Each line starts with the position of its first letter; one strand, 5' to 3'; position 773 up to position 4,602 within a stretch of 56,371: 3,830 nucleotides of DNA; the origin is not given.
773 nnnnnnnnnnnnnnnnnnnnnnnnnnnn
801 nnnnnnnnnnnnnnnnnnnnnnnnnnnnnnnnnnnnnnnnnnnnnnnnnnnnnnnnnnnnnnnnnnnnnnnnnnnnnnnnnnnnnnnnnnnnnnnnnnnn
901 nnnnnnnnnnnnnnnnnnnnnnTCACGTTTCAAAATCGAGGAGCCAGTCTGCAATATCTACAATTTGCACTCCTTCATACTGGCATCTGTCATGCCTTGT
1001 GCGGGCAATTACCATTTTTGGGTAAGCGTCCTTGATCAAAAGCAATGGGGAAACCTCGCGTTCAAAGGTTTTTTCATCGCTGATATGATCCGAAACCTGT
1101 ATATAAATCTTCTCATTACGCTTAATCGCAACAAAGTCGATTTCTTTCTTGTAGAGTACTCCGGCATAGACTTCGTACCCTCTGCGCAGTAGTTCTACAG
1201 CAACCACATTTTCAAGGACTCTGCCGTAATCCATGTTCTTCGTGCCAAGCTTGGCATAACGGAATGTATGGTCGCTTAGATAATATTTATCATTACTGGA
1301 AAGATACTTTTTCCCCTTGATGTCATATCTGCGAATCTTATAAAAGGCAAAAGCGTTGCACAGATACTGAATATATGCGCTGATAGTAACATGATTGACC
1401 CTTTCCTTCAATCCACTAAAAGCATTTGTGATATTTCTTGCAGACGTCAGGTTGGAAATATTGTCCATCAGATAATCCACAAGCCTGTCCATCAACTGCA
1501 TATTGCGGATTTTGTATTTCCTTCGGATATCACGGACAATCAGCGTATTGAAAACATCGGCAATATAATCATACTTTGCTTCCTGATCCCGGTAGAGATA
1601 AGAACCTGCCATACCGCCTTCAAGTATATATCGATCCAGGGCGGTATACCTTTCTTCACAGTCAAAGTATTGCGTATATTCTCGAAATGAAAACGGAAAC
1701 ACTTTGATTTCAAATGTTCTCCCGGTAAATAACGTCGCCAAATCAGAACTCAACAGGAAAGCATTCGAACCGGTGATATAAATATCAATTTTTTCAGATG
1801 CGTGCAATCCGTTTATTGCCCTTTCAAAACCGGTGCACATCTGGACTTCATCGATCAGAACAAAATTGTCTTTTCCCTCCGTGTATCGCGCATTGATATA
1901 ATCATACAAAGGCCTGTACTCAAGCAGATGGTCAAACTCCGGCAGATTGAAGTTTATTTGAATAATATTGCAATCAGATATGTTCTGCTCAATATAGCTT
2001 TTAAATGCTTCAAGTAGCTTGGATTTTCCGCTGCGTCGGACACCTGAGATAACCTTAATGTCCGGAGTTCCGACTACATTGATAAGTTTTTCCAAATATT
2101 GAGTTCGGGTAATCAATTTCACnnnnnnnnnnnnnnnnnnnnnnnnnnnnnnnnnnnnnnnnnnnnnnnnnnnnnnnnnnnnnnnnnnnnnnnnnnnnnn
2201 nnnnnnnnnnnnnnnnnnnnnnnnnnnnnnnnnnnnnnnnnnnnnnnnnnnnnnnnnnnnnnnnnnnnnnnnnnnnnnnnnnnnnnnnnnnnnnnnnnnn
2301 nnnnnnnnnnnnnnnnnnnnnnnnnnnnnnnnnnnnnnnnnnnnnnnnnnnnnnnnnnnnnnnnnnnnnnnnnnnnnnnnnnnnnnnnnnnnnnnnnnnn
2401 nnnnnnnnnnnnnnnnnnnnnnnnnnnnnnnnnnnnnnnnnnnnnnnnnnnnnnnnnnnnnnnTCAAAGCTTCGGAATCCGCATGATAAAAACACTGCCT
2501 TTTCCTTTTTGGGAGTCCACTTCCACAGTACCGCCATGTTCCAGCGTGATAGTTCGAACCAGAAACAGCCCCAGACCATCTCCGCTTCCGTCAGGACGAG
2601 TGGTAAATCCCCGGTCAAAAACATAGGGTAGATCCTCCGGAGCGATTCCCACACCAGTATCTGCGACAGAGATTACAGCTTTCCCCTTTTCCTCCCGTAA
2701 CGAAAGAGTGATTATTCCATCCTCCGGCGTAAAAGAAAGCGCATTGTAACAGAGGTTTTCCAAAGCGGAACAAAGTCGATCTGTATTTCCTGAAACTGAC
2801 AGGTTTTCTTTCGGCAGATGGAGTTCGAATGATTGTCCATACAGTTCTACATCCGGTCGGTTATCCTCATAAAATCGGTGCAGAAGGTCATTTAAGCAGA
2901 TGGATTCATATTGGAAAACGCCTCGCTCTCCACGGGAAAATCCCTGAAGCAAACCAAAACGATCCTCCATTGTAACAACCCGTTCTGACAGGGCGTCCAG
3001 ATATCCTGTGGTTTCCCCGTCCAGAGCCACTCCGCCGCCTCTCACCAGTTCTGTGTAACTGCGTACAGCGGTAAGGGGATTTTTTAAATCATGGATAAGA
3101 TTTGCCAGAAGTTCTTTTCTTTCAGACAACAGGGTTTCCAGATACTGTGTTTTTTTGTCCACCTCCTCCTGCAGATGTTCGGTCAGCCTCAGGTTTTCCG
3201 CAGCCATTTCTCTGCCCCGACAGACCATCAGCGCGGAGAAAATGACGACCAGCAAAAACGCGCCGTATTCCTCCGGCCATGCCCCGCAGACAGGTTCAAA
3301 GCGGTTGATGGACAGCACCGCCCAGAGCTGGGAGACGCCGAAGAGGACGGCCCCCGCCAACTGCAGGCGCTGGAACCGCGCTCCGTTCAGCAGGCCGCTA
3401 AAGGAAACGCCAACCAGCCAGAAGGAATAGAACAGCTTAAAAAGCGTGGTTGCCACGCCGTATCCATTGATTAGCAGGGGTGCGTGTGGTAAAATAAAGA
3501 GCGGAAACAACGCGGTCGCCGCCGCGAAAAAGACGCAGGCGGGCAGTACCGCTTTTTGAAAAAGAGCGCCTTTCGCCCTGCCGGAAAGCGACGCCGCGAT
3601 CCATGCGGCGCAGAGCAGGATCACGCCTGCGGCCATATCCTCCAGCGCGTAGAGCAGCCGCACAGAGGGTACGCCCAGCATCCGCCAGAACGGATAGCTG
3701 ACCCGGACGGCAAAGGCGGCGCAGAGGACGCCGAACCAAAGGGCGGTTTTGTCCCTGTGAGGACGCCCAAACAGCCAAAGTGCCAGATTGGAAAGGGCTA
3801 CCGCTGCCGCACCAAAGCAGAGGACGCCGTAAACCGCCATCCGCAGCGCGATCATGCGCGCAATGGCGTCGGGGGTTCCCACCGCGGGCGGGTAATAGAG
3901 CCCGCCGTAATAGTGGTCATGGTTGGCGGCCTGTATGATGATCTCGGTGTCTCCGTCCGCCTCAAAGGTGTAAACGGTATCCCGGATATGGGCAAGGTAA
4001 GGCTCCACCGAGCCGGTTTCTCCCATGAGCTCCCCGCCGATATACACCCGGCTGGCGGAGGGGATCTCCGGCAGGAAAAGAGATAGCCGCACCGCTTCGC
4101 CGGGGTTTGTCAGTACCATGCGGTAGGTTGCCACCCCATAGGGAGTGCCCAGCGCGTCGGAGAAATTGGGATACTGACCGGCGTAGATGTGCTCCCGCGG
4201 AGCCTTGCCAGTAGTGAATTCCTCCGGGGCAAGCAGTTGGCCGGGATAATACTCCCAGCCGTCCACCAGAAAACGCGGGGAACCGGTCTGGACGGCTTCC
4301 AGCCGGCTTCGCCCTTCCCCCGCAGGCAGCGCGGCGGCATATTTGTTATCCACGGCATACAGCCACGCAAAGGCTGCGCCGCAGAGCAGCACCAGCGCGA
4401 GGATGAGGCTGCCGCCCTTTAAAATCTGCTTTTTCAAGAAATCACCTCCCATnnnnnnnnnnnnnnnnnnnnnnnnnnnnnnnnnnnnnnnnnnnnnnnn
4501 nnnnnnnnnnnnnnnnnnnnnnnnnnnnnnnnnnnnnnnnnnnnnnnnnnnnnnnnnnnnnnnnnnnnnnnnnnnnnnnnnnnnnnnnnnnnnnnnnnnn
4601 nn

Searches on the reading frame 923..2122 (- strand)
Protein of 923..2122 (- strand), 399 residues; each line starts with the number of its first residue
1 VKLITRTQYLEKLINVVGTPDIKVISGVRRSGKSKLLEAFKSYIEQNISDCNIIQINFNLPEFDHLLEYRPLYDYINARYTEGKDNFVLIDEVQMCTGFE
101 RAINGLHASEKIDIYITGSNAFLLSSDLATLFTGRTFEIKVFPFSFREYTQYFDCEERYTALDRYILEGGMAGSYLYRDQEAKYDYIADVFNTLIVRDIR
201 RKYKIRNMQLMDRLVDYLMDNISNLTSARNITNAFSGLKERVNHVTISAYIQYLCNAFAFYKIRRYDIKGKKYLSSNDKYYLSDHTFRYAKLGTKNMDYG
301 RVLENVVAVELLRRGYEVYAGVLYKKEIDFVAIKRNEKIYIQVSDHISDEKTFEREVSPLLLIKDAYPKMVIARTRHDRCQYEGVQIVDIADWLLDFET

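Call 14: search_protein_families(library=pfam, proteins=[window:923-2122:-], max_evalue=0.001)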
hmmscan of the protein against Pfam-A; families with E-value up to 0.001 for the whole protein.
window:923-2122:- (399 aa): 2 families
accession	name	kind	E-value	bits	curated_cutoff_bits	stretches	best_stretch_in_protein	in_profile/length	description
PF13173.12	AAA_14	-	3.9e-30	104.9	27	1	21-149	3-128/129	AAA domain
PF13635.12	DUF4143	-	4.6e-18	65.9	28.1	1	197-343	2-157/160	Domain of unknown function (DUF4143)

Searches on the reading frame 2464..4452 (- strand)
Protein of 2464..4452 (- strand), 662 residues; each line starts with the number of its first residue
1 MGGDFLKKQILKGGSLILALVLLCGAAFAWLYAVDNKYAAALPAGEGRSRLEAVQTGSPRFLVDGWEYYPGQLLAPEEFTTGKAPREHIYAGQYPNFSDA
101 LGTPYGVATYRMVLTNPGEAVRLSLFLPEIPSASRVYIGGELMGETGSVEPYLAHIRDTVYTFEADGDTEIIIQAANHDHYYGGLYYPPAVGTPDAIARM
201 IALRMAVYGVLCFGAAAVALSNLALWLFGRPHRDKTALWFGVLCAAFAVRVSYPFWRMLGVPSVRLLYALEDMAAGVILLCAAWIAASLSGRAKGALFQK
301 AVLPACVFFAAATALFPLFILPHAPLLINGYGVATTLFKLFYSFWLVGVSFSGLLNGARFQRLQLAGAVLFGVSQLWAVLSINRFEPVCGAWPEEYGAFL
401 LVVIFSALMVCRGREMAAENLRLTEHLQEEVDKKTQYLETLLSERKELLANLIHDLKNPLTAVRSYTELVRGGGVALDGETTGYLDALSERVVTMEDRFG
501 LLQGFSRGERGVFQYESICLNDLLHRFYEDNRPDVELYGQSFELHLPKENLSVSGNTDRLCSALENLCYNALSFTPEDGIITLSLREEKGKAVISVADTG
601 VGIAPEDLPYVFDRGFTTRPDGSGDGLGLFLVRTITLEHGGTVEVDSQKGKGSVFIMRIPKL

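Call 14: search_protein_families(library=pfam, proteins=[window:2464-4452:-], max_evalue=0.001)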
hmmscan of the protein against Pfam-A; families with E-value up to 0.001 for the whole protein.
window:2464-4452:- (662 aa): 4 families
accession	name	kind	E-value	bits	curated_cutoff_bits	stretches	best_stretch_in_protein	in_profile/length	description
PF02518.31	HATPase_c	-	9.8e-24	84.4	26.4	1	556-661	2-109/111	Histidine kinase-, DNA gyrase B-, and HSP90-like ATPase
PF00512.31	HisKA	-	5.4e-08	33.2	26.9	1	445-500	2-55/66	His Kinase A (phospho-acceptor) domain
PF13581.12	HATPase_c_2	-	0.00025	21.5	27.4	1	557-658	29-126/127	Histidine kinase-like ATPase domain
PF14501.12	HATPase_c_5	-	0.00095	19.5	22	0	560-650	10-93/102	GHKL domain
